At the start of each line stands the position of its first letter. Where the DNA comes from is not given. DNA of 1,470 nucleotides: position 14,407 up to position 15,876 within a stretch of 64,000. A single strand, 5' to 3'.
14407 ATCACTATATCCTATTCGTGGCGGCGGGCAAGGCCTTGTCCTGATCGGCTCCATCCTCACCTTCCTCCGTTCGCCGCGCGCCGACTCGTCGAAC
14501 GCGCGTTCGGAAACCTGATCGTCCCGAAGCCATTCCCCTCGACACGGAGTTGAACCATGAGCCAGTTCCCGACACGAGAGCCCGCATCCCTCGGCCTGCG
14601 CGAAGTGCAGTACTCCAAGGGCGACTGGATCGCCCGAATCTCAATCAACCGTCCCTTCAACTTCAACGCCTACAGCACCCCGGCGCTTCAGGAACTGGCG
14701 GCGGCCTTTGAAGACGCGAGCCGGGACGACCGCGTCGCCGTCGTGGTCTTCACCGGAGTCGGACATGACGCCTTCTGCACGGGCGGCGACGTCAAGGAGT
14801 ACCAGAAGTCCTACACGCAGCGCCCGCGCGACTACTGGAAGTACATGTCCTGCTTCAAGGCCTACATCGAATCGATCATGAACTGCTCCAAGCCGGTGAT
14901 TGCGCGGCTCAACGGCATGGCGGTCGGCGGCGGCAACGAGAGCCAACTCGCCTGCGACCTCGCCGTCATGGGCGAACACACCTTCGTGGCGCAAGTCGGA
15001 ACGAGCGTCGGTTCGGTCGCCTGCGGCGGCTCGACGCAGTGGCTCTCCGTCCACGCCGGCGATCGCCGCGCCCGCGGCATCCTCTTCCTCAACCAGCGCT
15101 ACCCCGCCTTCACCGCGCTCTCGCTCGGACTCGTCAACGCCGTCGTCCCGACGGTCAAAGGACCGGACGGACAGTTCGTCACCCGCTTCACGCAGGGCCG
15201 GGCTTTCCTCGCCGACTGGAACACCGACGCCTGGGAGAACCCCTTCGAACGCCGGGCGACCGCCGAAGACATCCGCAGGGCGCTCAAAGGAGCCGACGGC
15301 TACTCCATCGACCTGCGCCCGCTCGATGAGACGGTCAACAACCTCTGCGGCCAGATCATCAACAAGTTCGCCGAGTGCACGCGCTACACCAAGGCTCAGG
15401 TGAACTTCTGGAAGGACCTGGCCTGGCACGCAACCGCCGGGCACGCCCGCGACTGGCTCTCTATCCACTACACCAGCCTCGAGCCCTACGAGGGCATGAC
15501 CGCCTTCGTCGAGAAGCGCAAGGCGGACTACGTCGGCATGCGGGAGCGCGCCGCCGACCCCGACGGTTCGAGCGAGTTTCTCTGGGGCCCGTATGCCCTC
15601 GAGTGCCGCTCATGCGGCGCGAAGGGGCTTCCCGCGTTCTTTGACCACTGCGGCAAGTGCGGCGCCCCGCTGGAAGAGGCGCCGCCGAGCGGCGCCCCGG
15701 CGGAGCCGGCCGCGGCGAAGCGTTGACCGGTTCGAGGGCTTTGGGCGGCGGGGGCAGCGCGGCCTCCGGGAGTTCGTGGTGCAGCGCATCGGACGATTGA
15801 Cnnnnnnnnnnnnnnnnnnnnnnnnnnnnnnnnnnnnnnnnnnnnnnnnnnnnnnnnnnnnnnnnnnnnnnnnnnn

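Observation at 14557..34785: About 20 kb translationally coupled operon encoding a complete benzoyl-CoA-type (ATP-dependent dearomatisation) pathway in an apparently PVC-type genome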

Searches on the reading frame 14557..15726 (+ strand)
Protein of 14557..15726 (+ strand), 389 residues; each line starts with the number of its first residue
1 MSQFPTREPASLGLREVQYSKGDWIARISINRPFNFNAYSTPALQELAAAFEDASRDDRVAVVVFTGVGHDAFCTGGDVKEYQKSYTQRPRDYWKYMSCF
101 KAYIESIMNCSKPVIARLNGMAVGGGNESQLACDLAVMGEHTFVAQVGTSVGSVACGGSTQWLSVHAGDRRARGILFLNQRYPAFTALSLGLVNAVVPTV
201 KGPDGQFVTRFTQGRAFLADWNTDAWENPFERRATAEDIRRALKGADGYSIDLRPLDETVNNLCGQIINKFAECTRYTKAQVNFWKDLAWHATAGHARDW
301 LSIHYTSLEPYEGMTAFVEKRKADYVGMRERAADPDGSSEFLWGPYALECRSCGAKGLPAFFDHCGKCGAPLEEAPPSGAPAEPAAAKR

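Call 4: search_protein_families(library=ncbifam, proteins=[window:14557-15726:+], max_evalue=0.00001)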
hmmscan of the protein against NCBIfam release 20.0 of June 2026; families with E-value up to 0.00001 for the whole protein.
window:14557-15726:+ (389 aa): 68 families (the best 25 are shown)
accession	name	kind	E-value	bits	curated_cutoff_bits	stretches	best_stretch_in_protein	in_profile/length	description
TIGR03200.1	dearomat_oah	equivalog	7.9e-60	202.8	464.45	1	21-333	34-346/360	6-oxocyclohex-1-ene-1-carbonyl-CoA hydratase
NF005637.0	PRK07396.1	equivalog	9e-44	149.9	380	1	15-199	13-195/273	1,4-dihydroxy-2-naphthoyl-CoA synthase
TIGR03210.1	badI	equivalog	2.3e-43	148.4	467.6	1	16-199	3-182/256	2-ketocyclohexanecarboxyl-CoA hydrolase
TIGR01929.1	menB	equivalog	2.4e-41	142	342.7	1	16-199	3-185/259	1,4-dihydroxy-2-naphthoyl-CoA synthase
NF042430.2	EnCoAhydt_DpgD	equivalog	9.4e-35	120.3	400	1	19-199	1-183/258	enoyl-CoA-hydratase DpgD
NF005802.0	PRK07657.1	equivalog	7.7e-33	114.1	363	1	23-200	12-186/260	enoyl-CoA hydratase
NF004475.0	PRK05809.1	subfamily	7.4e-32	110.9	394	1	14-198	3-184/260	short-chain-enoyl-CoA hydratase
NF006566.0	PRK09076.1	subfamily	6.1e-31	108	286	1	16-199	6-185/260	enoyl-CoA hydratase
NF004796.0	PRK06144.1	subfamily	1.2e-30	106.9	272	1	16-199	9-191/262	enoyl-CoA hydratase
NF006008.0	PRK08139.1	equivalog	1.5e-30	106.6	313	1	20-199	16-191/266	enoyl-CoA hydratase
NF004840.0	PRK06190.1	equivalog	2.1e-30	106.2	253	1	18-199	7-184/260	enoyl-CoA hydratase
NF051848.1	EnCoAHydtEchA19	equivalog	3.9e-30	105.3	400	1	26-199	11-183/258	enoyl-CoA hydratase EchA19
NF006007.0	PRK08138.1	subfamily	1.4e-29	103.3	355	1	22-197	15-184/261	enoyl-CoA hydratase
NF004634.0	PRK05980.1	equivalog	1.6e-29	103.1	375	1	18-199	6-188/263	crotonase/enoyl-CoA hydratase family protein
NF046063.1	oxepin_alt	equivalog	8.4e-28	97.5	300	1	23-199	8-183/254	oxepin-CoA hydrolase, alternative type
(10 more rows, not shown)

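Call 6: search_protein_families(library=pfam, proteins=[window:14557-15726:+], max_evalue=0.001)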
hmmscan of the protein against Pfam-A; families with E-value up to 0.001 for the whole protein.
window:14557-15726:+ (389 aa): 2 families
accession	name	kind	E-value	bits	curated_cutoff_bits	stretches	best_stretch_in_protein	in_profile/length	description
PF00378.25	ECH_1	-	3e-40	138.6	27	1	25-200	6-177/251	Enoyl-CoA hydratase/isomerase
PF16113.10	ECH_2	-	6.7e-21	75.6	27.2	1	26-164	2-140/335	Enoyl-CoA hydratase/isomerase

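Call 33: find_encoding_contigs(protein=window:14557-15726:+, flank=10000, max_places=4)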
Protein window:14557-15726:+ (389 aa): 3 contigs read that carry it; 3 places shown.
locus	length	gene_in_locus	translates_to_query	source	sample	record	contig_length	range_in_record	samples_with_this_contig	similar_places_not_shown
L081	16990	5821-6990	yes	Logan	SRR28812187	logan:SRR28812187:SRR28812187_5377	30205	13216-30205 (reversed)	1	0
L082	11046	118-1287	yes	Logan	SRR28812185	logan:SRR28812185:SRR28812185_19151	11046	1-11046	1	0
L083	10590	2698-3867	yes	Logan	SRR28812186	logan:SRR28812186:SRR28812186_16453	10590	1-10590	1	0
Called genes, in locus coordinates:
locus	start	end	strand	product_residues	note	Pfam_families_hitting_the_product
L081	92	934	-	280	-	PF13442:Cytochrome_CBB3, PF00034:Cytochrom_C (faint)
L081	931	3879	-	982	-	PF00111:Fer2 (weak), PF01799:Fer2_2, PF01315:Ald_Xan_dh_C, PF02738:MoCoBD_1, PF20256:MoCoBD_2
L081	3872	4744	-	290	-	PF00941:FAD_binding_5, PF03450:CO_deh_flav_C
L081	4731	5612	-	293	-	PF00440:TetR_N (weak), PF17932:TetR_C_24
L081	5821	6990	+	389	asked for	PF00378:ECH_1, PF16113:ECH_2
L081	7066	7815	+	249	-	PF00106:adh_short, PF08659:KR, PF23441:SDR, PF13561:adh_short_C2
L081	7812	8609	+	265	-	PF00378:ECH_1, PF16113:ECH_2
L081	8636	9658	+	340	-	PF08240:ADH_N, PF16912:Glu_dehyd_C, PF01262:AlaDh_PNT_C (weak), PF00107:ADH_zinc_N, PF13602:ADH_zinc_N_2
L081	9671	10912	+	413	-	PF06050:HGD-D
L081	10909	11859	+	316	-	PF01869:BcrAD_BadFG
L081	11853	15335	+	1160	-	PF11136:DUF2889, PF00501:AMP-binding, PF23562:AMP-binding_C_3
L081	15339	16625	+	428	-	PF00108:Thiolase_N, PF02803:Thiolase_C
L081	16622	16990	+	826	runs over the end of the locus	PF02737:3HCDH_N, PF00378:ECH_1 (weak)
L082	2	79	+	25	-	?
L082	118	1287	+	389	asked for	PF00378:ECH_1, PF16113:ECH_2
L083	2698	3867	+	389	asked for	PF00378:ECH_1, PF16113:ECH_2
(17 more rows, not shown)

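Call 37: search_solved_structures(query=window:14557-15726:+, max_evalue=1e-10)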
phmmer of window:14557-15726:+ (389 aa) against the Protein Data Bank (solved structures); distinct sequences matched with E-value up to 1e-10: 114 (the best 60 are shown).
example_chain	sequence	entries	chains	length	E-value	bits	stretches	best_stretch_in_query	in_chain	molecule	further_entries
4els_A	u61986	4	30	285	2e-33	119.1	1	10-199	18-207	1,4-Dihydroxy-2-naphthoyl-CoA synthase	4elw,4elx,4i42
3t88_A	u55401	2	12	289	2.2e-33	119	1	10-199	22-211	1,4-Dihydroxy-2-naphthoyl-CoA synthase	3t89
3h02_A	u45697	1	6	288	2.9e-33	118.6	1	11-199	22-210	Naphthoate synthase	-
2uzf_A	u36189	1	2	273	7.4e-33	117.2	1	16-204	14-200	NAPHTHOATE SYNTHASE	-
2iex_A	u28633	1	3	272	2.4e-31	112.2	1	16-199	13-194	Dihydroxynapthoic acid synthetase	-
5zai_A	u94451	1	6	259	1.5e-25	93.2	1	25-200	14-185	3-hydroxypropionyl-coenzyme A dehydratase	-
4eml_A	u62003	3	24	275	9.7e-25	90.5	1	16-199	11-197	Naphthoate synthase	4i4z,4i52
7eum_C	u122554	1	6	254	6.4e-24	87.8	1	19-200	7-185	Enoyl-CoA hydratase/isomerase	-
6ojm_A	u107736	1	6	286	7e-24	87.7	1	15-203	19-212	1,4-dihydroxy-2-naphthoyl-CoA synthase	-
9ula_A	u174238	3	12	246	7.2e-24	87.6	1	19-200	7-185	Enoyl-CoA hydratase/isomerase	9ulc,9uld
28bq_A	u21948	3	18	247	7.7e-24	87.5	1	19-200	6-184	Enoyl-CoA hydratase/isomerase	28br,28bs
3kqf_A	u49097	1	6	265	5.6e-23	84.7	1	23-199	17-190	Enoyl-CoA hydratase/isomerase family protein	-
5z7r_A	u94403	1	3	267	2.3e-22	82.7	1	17-198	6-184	Short-chain-enoyl-CoA hydratase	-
1ey3_A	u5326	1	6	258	4.8e-22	81.6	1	21-199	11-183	ENOYL-COA HYDRATASE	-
1mj3_A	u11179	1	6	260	4.9e-22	81.6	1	21-199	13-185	ENOYL-COA HYDRATASE, MITOCHONDRIAL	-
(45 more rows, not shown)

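Call 42: find_homologous_proteins(query=window:14557-15726:+, max_evalue=1e-10)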
Query window:14557-15726:+ (389 aa): 5394 proteins with E <= 1e-10 among 8000 candidates; the best 120 are listed.
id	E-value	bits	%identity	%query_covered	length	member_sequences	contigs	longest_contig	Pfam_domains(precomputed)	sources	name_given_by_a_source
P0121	2.8e-252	855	94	96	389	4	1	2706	PF00378.26,PF16113.11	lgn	-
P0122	4.8e-248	841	93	96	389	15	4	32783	PF00378.26,PF16113.11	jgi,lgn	-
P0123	9.2e-229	777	85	96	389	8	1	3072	PF00378.26,PF16113.11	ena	-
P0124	7.8e-222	754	84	96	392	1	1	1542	PF00378.26,PF16113.11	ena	-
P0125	2.2e-221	753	81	99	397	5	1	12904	PF00378.26,PF16113.11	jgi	jgi:6-oxocyclohex-1-ene-1-carbonyl-CoA hydrolase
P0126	6.6e-221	751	83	97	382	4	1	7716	PF00378.26,PF16113.11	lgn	-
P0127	3.0e-220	749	81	99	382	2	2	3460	PF00378.26,PF16113.11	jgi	jgi:6-oxocyclohex-1-ene-1-carbonyl-CoA hydrolase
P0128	1.7e-214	730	80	97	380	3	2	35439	PF00378.26,PF16113.11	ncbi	-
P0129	1.8e-212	724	79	96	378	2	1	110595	PF00378.26,PF16113.11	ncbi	ncbi:MAG: enoyl-CoA hydratase/isomerase family protein [Planctomycetota bacterium]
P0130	4.4e-212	722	80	96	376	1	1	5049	PF00378.26,PF16113.11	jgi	-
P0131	5.4e-212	722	80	98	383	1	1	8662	PF00378.26,PF16113.11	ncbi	-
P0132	2.1e-210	717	78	96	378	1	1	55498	PF00378.26,PF16113.11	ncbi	-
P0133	2.7e-210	716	80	96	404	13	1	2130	PF00378.26,PF16113.11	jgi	jgi:6-oxocyclohex-1-ene-1-carbonyl-CoA hydrolase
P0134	5.8e-210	715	78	96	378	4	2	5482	PF00378.26,PF16113.11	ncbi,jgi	jgi:6-oxocyclohex-1-ene-1-carbonyl-CoA hydrolase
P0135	6.3e-209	712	81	96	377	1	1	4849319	PF00378.26,PF16113.11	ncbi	ncbi:MAG: enoyl-CoA hydratase/isomerase family protein [Phycisphaerae bacterium]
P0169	1.1e-204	698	77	96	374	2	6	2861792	PF00378.26,PF16113.11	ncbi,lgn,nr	ncbi:MAG: hypothetical protein D8M59_12880 [Planctomycetes bacterium]|nr:hypothetical protein [Planc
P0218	8.4e-202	688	77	96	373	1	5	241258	PF00378.26,PF16113.11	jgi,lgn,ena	-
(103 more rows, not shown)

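Call 43: find_encoding_contigs(protein=P0135, flank=10000, max_places=1)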
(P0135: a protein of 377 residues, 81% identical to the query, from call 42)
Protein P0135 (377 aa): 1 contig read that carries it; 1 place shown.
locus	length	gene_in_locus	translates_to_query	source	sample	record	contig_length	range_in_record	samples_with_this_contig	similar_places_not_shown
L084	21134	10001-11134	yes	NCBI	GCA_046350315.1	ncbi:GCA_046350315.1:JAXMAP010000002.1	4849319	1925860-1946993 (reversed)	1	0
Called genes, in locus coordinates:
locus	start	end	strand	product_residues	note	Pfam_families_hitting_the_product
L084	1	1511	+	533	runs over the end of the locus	PF00501:AMP-binding, PF13193:AMP-binding_C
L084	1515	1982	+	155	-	PF02810:SEC-C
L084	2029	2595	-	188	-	PF09346:SMI1_KNR4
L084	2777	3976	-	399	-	PF00108:Thiolase_N, PF02803:Thiolase_C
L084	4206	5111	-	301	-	PF00294:PfkB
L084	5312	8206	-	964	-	PF00111:Fer2 (weak), PF01799:Fer2_2, PF01315:Ald_Xan_dh_C, PF02738:MoCoBD_1, PF20256:MoCoBD_2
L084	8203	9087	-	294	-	PF00941:FAD_binding_5, PF03450:CO_deh_flav_C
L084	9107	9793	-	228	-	PF00440:TetR_N, PF17932:TetR_C_24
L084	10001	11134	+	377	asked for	PF00378:ECH_1, PF16113:ECH_2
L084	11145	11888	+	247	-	PF00106:adh_short, PF08659:KR, PF23441:SDR (faint), PF13561:adh_short_C2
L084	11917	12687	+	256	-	PF00378:ECH_1, PF16113:ECH_2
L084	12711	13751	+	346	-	PF08240:ADH_N, PF16912:Glu_dehyd_C (weak), PF01262:AlaDh_PNT_C (weak), PF00107:ADH_zinc_N, PF13602:ADH_zinc_N_2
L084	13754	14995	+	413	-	PF06050:HGD-D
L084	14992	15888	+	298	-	PF01869:BcrAD_BadFG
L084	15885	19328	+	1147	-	PF11136:DUF2889, PF00501:AMP-binding, PF23562:AMP-binding_C_3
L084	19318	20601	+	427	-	PF00108:Thiolase_N, PF02803:Thiolase_C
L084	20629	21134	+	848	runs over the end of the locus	PF02737:3HCDH_N, PF03446:NAD_binding_2 (weak), PF00378:ECH_1 (faint)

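Call 44: find_encoding_contigs(protein=P0169, flank=10000, max_places=1)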
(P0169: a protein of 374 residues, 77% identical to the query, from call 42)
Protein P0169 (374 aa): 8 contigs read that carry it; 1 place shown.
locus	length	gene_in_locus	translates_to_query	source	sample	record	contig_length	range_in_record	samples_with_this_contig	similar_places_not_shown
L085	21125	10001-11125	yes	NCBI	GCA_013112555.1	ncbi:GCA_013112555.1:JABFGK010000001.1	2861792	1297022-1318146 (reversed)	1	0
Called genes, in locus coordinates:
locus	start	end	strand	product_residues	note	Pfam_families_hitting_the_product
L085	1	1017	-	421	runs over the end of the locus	PF02737:3HCDH_N, PF00725:3HCDH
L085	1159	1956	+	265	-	PF01012:ETF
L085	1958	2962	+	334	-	PF01012:ETF, PF00766:ETF_alpha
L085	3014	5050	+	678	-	PF12797:Fer4_2 (faint), PF13183:Fer4_8, PF13187:Fer4_9, PF13237:Fer4_10, PF13534:Fer4_17 (weak), PF02754:CCG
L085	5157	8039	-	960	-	PF00111:Fer2 (weak), PF13085:Fer2_3 (weak), PF01799:Fer2_2, PF01315:Ald_Xan_dh_C, PF02738:MoCoBD_1, PF20256:MoCoBD_2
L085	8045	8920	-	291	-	PF00941:FAD_binding_5, PF03450:CO_deh_flav_C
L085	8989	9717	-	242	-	PF00440:TetR_N, PF17932:TetR_C_24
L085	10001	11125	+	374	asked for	PF00378:ECH_1, PF16113:ECH_2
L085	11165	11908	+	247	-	PF00106:adh_short, PF08659:KR, PF13561:adh_short_C2, PF23441:SDR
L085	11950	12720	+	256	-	PF00378:ECH_1, PF16113:ECH_2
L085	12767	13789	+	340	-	PF08240:ADH_N, PF16912:Glu_dehyd_C, PF01262:AlaDh_PNT_C (weak), PF00107:ADH_zinc_N, PF13602:ADH_zinc_N_2 (weak)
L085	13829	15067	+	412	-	PF06050:HGD-D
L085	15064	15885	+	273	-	PF01869:BcrAD_BadFG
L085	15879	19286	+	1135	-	PF11136:DUF2889, PF00501:AMP-binding, PF23562:AMP-binding_C_3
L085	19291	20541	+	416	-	PF00108:Thiolase_N, PF22691:Thiolase_C_1 (faint), PF02803:Thiolase_C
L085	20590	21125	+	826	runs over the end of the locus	PF02737:3HCDH_N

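Call 45: find_encoding_contigs(protein=P0218, flank=10000, max_places=1)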
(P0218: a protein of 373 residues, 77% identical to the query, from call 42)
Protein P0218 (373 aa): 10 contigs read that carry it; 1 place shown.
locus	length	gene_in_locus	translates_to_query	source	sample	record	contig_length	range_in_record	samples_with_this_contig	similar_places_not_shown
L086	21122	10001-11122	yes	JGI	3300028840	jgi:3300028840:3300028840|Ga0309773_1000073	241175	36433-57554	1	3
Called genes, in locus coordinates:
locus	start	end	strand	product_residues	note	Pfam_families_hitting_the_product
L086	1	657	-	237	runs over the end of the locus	PF13938:DUF4213, PF04016:DUF364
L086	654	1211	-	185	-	PF02663:FmdE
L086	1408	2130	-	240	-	-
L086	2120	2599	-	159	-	-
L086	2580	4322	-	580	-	PF01590:GAF (weak), PF13185:GAF_2 (faint), PF13492:GAF_3 (faint), PF01590:GAF (weak), PF02518:HATPase_c, PF13581:HATPase_c_2 (weak)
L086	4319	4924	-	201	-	-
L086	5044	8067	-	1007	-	PF00111:Fer2, PF01799:Fer2_2, PF01315:Ald_Xan_dh_C, PF02738:MoCoBD_1, PF20256:MoCoBD_2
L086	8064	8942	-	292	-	PF00941:FAD_binding_5, PF03450:CO_deh_flav_C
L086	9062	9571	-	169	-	PF00440:TetR_N (weak), PF17932:TetR_C_24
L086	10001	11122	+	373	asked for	PF00378:ECH_1, PF16113:ECH_2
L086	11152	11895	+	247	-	PF00106:adh_short, PF08659:KR, PF13561:adh_short_C2, PF23441:SDR (weak)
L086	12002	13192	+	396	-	PF00108:Thiolase_N, PF02803:Thiolase_C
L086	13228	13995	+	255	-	PF00378:ECH_1, PF16113:ECH_2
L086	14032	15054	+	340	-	PF08240:ADH_N, PF16912:Glu_dehyd_C (weak), PF01262:AlaDh_PNT_C (weak), PF00107:ADH_zinc_N, PF13602:ADH_zinc_N_2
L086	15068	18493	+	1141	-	PF11136:DUF2889, PF00501:AMP-binding, PF23562:AMP-binding_C_3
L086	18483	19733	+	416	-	PF00108:Thiolase_N, PF02803:Thiolase_C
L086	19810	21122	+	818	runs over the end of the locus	PF02737:3HCDH_N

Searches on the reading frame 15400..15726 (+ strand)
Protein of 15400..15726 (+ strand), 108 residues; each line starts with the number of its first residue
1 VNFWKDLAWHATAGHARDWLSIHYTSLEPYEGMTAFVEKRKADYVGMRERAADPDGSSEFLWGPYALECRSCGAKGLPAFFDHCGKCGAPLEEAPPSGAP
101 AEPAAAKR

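Call 51: search_protein_families(library=pfam, proteins=[window:15400-15726:+], max_evalue=10)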
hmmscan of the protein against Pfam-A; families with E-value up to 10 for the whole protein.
window:15400-15726:+ (108 aa): 7 families
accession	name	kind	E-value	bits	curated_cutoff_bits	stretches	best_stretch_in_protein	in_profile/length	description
PF18547.6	HalOD2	-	0.024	15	27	1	71-98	21-48/52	Halobacterial output domain 2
PF12773.13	DZR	-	0.063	13.9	27.3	1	69-91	1-22/45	Double zinc ribbon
PF24463.1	DUF7577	-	0.091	12.8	28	1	69-92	5-27/27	Domain of unknown function (DUF7577)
PF23455.1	DUF7129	-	0.14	12.4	30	1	68-91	13-37/45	Domain of unknown function (DUF7129)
PF13240.11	Zn_Ribbon_1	-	0.22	11.8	25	1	84-91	2-9/23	zinc-ribbon domain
PF09297.16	Zn_ribbon_NUD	-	0.77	10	24.8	1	83-92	5-14/32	NADH pyrophosphatase zinc ribbon domain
PF14803.11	Zn_ribbon_Nudix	-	0.94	9.9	25.6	1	83-98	2-17/34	Nudix N-terminal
